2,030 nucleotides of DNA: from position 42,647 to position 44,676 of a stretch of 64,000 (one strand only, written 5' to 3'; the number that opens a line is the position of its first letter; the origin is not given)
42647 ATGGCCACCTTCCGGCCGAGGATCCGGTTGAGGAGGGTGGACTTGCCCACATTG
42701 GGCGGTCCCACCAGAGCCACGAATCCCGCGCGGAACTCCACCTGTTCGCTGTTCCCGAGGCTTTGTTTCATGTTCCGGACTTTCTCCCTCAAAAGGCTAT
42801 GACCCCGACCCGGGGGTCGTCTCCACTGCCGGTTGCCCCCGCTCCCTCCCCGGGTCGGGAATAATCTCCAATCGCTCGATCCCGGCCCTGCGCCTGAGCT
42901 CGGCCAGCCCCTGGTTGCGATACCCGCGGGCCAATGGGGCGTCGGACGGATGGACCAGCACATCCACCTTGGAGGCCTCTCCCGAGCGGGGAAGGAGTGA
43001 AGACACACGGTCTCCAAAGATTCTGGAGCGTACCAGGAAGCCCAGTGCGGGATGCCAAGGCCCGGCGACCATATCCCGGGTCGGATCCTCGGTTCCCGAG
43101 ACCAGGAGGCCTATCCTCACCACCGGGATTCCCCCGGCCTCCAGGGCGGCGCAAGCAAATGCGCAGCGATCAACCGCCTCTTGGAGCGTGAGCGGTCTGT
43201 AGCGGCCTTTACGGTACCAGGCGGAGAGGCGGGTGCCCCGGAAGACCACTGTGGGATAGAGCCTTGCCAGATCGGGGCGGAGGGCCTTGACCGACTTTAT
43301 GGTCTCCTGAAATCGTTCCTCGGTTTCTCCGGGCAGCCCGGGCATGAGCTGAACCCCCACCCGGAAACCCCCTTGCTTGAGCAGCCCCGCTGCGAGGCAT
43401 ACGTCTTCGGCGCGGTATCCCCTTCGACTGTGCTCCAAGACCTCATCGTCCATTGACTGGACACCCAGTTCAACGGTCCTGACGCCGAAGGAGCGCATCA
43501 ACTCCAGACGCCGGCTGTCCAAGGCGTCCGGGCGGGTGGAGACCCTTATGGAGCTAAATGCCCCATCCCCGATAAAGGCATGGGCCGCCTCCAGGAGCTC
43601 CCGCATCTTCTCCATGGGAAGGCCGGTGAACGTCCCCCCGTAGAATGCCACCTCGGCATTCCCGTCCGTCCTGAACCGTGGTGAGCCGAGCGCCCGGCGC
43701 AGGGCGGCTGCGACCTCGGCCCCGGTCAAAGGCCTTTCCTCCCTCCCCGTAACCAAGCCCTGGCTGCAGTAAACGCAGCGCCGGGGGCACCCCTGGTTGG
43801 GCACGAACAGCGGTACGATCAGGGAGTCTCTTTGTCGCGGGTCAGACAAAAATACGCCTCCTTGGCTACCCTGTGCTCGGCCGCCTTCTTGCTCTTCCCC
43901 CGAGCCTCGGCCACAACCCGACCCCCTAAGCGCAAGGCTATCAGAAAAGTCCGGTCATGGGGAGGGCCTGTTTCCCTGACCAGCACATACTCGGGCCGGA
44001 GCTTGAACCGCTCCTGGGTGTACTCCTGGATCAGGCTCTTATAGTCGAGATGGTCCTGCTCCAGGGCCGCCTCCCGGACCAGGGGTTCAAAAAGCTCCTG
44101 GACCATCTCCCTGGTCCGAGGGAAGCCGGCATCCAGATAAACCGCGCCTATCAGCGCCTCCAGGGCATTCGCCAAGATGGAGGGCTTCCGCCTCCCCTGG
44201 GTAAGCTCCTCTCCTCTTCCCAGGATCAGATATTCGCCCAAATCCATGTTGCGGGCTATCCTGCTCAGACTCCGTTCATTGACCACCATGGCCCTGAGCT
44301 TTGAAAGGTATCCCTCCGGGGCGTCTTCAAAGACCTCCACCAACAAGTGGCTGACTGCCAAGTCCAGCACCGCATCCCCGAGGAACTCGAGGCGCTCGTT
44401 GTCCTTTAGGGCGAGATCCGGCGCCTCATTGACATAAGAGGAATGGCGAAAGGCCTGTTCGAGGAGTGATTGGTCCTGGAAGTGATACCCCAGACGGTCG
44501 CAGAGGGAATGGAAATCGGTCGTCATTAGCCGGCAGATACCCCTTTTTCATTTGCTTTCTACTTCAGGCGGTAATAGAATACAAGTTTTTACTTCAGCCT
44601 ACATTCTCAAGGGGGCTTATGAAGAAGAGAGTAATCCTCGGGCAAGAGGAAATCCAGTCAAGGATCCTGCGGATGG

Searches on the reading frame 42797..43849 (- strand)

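Call 27: search_protein_families(library=pfam, proteins=[window:42797-43849:-], max_evalue=0.00001)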
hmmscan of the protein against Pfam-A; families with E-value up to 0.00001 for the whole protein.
window:42797-43849:- (350 aa): 2 families
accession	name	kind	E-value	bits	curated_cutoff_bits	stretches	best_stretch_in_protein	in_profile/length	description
PF04055.27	Radical_SAM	-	3.4e-23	83.1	29.5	1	17-186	3-165/166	Radical SAM superfamily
PF16199.10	Radical_SAM_C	-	2.9e-18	66.2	31.9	1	192-277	1-83/85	Radical_SAM C-terminal domain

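Call 48: search_protein_families(library=ncbifam, proteins=[window:42797-43849:-], max_evalue=0.00001)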
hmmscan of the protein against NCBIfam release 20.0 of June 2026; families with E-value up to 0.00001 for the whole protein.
window:42797-43849:- (350 aa): 29 families (the best 25 are shown)
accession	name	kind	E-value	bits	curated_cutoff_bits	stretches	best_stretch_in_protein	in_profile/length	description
TIGR01211.1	ELP3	subfamily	1.8e-31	109.2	350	1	101-235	195-332/522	tRNA uridine(34) 5-carboxymethylaminomethyl modification radical SAM/GNAT enzyme Elp3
TIGR01212.1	TIGR01212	equivalog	4.1e-23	81.9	180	1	60-231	74-246/302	tRNA modification radical SAM protein MnmL/YtqA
TIGR03994.1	rSAM_HemZ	equivalog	3.5e-20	72.5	321.4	1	15-232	88-306/401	coproporphyrinogen dehydrogenase HemZ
NF006067.1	PRK08208.1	equivalog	1.7e-19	70.1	380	1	9-211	35-238/427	STM4012 family radical SAM protein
TIGR04013.1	B12_SAM_MJ_1487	hypoth_equivalog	9.1e-18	64.2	251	1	19-190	158-333/382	TIGR04013 family B12-binding domain/radical SAM domain-containing protein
NF006060.0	PRK08207.1-3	equivalog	1.9e-15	56.6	653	1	12-208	150-352/477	coproporphyrinogen III oxidase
TIGR00539.1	hemN_rel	equivalog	2.5e-15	56.5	205.4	1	21-214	10-203/361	radical SAM family heme chaperone HemW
TIGR04107.1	rSAM_HutW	equivalog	1.1e-13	50.8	400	1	21-238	49-269/419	heme anaerobic degradation radical SAM methyltransferase ChuW/HutW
TIGR04072.2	rSAM_ladder_B12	equivalog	1.9e-13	49.9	360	1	19-206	187-366/443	lipid biosynthesis B12-binding/radical SAM protein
NF006066.0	PRK08207.2-5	equivalog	4.8e-13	48.6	1117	1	15-206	194-390/518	coproporphyrinogen III oxidase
TIGR04014.1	B12_SAM_MJ_0865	equivalog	5.1e-13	48.6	360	1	19-190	167-336/434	methyl-coenzyme M reductase glutamine C-methyltransferase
NF006064.0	PRK08207.2-2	equivalog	6e-13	48.6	504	1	21-194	154-332/465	coproporphyrinogen III oxidase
TIGR04479.1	bcpD_PhpK_rSAM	subfamily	1.1e-11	43.8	600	1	20-196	249-415/504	PhpK family radical SAM P-methyltransferase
TIGR00089.1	TIGR00089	subfamily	4e-11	42.4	251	1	19-196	147-324/429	MiaB/RimO family radical SAM methylthiotransferase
TIGR00538.1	hemN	equivalog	1.6e-10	40.4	324.95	1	19-194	57-234/454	oxygen-independent coproporphyrinogen III oxidase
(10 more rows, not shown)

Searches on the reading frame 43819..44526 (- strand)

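Call 27: search_protein_families(library=pfam, proteins=[window:43819-44526:-], max_evalue=0.00001)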
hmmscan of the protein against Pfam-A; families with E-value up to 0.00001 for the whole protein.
window:43819-44526:- (235 aa): 4 families
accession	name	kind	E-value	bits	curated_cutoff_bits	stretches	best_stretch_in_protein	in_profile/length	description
PF14622.11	Ribonucleas_3_3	-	2.9e-38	131.3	35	1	18-145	1-124/128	Ribonuclease-III-like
PF00636.31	Ribonuclease_3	-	6.8e-25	88.2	27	1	44-134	1-102/102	Ribonuclease III domain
PF00035.32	dsrm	-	2.8e-14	53.9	23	1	162-225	1-63/66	Double-stranded RNA binding motif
PF22935.1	RM44_endonuclase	-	1.2e-09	38.8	27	1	8-128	9-138/139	Large ribosomal subunit protein mL44, endonuclease domain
